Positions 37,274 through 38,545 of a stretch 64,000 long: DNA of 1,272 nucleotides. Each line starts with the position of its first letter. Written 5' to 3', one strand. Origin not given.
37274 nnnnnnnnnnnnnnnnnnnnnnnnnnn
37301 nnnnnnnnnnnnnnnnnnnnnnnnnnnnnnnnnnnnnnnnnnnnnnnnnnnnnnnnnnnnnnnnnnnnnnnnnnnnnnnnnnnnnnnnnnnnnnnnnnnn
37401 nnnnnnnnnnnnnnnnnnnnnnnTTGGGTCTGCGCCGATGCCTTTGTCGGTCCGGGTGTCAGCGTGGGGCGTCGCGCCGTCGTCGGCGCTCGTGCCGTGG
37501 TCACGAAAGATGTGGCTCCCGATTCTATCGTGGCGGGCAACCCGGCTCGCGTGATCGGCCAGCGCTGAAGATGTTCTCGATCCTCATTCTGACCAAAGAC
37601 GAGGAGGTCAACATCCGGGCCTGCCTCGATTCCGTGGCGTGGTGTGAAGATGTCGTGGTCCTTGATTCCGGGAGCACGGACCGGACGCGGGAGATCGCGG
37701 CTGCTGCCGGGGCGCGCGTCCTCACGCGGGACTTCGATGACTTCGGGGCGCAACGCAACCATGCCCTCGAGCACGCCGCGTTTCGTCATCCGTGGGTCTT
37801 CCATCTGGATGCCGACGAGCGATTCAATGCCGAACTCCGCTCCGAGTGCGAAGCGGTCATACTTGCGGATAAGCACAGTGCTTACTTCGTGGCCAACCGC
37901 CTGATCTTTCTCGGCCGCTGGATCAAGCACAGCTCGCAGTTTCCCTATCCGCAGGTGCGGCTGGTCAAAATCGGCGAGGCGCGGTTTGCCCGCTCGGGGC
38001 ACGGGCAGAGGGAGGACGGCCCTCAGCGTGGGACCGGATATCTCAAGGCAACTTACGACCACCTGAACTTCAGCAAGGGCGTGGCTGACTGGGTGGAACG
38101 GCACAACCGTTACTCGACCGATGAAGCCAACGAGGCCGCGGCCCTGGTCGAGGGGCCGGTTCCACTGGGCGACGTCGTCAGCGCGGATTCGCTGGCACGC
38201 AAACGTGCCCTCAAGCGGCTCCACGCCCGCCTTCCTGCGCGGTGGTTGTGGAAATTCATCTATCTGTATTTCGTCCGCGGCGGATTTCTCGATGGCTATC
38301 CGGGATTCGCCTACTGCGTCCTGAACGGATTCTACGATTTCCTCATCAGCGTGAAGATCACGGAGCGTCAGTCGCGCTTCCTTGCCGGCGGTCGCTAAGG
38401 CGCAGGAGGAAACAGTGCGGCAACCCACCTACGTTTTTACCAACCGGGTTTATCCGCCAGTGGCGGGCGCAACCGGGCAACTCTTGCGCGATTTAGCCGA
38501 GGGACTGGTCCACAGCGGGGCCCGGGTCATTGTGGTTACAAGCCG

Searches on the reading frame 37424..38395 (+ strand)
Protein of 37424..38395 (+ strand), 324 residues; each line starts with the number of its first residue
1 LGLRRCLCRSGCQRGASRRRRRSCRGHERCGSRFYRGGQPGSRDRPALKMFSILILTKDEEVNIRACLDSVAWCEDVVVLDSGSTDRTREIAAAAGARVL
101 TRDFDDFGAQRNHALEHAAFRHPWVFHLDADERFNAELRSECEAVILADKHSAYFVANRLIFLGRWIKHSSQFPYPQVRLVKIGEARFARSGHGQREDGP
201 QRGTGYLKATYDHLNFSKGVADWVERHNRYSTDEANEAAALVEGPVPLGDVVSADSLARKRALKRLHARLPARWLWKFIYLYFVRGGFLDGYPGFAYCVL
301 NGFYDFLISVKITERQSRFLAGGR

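Call 8: search_protein_families(library=pfam, proteins=[window:37424-38395:+], max_evalue=0.001)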
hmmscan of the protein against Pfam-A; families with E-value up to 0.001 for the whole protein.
window:37424-38395:+ (324 aa): 2 families
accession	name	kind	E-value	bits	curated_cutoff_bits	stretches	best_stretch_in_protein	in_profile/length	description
PF00535.33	Glycos_transf_2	-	5.5e-13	49.6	23.3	1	52-174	1-131/168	Glycosyl transferase family 2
PF13704.12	Glyco_tranf_2_4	-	1.3e-05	26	27.5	1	64-134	7-84/98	Glycosyl transferase family 2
